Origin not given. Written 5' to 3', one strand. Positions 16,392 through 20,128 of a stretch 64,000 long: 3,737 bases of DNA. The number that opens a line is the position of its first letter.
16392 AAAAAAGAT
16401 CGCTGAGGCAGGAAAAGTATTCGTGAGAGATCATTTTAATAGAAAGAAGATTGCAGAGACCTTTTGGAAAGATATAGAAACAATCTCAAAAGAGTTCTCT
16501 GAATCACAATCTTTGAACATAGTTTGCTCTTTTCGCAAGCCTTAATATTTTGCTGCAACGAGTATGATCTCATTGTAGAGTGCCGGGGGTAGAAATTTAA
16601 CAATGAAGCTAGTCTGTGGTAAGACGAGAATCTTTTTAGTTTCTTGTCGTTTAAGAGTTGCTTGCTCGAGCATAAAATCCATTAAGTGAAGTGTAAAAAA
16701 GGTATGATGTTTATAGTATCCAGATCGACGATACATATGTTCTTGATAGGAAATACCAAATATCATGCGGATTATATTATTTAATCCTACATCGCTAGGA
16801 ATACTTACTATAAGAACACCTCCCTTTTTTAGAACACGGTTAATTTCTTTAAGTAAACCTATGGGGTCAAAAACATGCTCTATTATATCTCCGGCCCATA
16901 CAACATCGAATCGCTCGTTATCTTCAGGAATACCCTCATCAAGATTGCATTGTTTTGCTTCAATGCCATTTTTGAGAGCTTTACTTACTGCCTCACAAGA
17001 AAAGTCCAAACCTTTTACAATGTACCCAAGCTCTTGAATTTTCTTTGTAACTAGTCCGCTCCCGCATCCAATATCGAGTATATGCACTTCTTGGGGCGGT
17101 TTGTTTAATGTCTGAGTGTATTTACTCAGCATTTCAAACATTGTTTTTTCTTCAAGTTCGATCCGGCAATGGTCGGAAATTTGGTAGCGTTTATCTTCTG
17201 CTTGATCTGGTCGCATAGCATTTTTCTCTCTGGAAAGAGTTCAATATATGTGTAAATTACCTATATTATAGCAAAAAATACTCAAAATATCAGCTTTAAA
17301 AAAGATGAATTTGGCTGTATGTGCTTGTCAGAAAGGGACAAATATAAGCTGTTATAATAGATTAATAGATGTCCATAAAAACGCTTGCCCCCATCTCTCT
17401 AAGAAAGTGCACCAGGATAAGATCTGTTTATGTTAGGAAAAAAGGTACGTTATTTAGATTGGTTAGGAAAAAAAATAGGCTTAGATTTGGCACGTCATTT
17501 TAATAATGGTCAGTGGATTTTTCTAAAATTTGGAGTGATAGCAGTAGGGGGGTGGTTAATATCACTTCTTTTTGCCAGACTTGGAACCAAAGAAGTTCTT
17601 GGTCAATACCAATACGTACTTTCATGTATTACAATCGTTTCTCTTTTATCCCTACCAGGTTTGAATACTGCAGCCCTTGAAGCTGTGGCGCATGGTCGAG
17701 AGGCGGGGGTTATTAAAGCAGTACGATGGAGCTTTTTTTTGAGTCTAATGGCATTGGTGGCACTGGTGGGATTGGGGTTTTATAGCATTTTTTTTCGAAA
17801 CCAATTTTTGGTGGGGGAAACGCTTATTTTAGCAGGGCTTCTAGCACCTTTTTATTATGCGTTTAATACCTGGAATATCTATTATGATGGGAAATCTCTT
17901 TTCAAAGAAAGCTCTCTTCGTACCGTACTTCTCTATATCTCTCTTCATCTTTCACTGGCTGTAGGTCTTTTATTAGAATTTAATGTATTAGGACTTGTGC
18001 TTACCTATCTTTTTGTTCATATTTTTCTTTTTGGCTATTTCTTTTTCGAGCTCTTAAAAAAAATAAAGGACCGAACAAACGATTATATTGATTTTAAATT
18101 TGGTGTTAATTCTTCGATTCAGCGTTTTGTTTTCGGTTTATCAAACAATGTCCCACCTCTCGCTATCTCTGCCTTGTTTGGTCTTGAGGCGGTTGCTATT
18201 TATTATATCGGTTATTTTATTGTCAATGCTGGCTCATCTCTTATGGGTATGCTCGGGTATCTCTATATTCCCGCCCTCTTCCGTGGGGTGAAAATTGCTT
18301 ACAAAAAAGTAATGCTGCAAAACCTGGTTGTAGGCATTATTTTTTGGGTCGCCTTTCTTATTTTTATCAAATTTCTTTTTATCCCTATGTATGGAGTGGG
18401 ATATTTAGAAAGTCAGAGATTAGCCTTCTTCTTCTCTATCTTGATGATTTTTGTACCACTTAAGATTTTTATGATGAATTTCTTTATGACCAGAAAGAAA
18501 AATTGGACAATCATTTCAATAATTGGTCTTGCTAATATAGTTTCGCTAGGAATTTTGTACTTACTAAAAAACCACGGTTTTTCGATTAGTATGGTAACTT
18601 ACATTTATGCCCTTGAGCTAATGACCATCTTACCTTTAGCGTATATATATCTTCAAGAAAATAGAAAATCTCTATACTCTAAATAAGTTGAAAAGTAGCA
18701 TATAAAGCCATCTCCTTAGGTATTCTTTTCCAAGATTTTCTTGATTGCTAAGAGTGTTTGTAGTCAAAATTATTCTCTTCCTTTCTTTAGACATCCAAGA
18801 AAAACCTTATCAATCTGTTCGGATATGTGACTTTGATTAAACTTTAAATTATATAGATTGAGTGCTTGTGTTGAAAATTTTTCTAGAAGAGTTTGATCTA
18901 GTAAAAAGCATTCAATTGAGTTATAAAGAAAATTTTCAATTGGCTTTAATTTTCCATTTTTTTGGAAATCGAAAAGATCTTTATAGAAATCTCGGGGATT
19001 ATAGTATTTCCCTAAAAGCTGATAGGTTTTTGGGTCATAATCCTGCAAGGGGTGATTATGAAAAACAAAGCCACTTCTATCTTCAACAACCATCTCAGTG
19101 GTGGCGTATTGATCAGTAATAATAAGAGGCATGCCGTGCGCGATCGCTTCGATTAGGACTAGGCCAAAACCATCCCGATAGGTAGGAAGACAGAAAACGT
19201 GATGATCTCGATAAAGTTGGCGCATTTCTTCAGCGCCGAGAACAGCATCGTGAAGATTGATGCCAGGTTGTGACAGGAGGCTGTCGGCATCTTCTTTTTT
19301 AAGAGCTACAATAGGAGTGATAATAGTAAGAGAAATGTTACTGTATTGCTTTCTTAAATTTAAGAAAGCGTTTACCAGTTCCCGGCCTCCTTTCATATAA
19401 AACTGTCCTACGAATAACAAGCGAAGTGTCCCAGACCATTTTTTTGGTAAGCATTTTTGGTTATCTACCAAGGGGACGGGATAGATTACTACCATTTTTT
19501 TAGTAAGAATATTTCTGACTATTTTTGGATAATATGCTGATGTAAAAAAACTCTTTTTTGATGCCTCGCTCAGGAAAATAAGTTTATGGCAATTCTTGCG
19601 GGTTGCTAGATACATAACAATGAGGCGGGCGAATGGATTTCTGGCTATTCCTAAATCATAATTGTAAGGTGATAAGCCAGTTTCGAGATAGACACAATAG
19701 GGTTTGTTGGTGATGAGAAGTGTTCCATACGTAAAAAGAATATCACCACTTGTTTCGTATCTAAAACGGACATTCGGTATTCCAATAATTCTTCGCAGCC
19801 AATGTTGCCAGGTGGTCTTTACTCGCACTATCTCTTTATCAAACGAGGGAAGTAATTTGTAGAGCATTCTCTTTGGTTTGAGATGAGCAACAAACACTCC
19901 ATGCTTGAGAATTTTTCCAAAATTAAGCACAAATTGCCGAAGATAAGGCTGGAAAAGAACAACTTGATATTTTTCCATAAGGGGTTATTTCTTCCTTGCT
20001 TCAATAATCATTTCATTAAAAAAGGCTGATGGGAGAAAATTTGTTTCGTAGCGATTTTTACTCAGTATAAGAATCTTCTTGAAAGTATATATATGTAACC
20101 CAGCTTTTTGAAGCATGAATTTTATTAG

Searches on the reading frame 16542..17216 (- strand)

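Call 6: search_protein_families(library=pfam, proteins=[window:16542-17216:-], max_evalue=0.001)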
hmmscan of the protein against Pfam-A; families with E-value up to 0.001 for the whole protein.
window:16542-17216:- (224 aa): 12 families
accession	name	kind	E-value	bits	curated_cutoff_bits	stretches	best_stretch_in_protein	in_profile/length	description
PF08241.18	Methyltransf_11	-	3.3e-19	69.8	21.2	1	47-137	1-95/95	Methyltransferase domain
PF13489.12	Methyltransf_23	-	1.3e-17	64.5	27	1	30-182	9-153/164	Methyltransferase domain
PF13847.12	Methyltransf_31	-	3.5e-16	59.6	27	1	44-141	5-113/145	Methyltransferase domain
PF13649.12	Methyltransf_25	-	1.4e-14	54.9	27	1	46-133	1-97/97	Methyltransferase domain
PF08242.18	Methyltransf_12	-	2.4e-14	54.3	30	1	47-135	1-98/98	Methyltransferase domain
PF07021.18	MetW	-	3.3e-09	37.1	21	1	42-141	13-111/193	Methionine biosynthesis protein MetW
PF06325.19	PrmA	-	6.9e-07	29.5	22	1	40-138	161-259/296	Ribosomal protein L11 methyltransferase (PrmA)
PF05148.21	Methyltransf_8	-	2.9e-06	27.8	27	1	30-138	60-157/219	Hypothetical methyltransferase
PF01209.24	Ubie_methyltran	-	9.4e-06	25.6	20.1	1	33-141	38-155/233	ubiE/COQ5 methyltransferase family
PF05219.18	DREV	-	1e-05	25.2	26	1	36-139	88-188/265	DREV methyltransferase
PF08003.17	Methyltransf_9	-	5.2e-05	22.8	23.8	1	42-137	115-217/315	Protein of unknown function (DUF1698)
PF05175.20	MTS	-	0.00025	21.2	23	0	35-154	25-155/170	Methyltransferase small domain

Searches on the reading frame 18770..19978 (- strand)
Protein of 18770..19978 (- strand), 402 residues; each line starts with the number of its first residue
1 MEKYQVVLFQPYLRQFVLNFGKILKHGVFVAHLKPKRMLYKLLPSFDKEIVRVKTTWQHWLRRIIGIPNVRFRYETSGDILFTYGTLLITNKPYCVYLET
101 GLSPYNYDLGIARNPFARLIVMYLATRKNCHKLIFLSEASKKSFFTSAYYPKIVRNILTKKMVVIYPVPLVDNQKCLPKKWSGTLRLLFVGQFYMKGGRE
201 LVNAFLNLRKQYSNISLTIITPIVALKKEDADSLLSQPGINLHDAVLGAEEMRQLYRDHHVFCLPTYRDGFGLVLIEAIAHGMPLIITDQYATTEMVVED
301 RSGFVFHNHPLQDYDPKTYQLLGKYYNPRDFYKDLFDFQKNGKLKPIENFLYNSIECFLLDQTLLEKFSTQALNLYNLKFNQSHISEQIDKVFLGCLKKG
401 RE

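Call 6: search_protein_families(library=pfam, proteins=[window:18770-19978:-], max_evalue=0.001)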
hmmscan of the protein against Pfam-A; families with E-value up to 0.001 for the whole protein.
window:18770-19978:- (402 aa): 3 families
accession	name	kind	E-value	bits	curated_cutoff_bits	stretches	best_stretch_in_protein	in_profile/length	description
PF13692.12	Glyco_trans_1_4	-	6.4e-18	65.8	27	1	186-309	3-127/142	Glycosyl transferases group 1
PF00534.26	Glycos_transf_1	-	8.8e-17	61.6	26.4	1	186-309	17-143/172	Glycosyl transferases group 1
PF20706.3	GT4-conflict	-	4.2e-08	33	26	1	161-290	173-313/385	Family 4 Glycosyltransferase in conflict systems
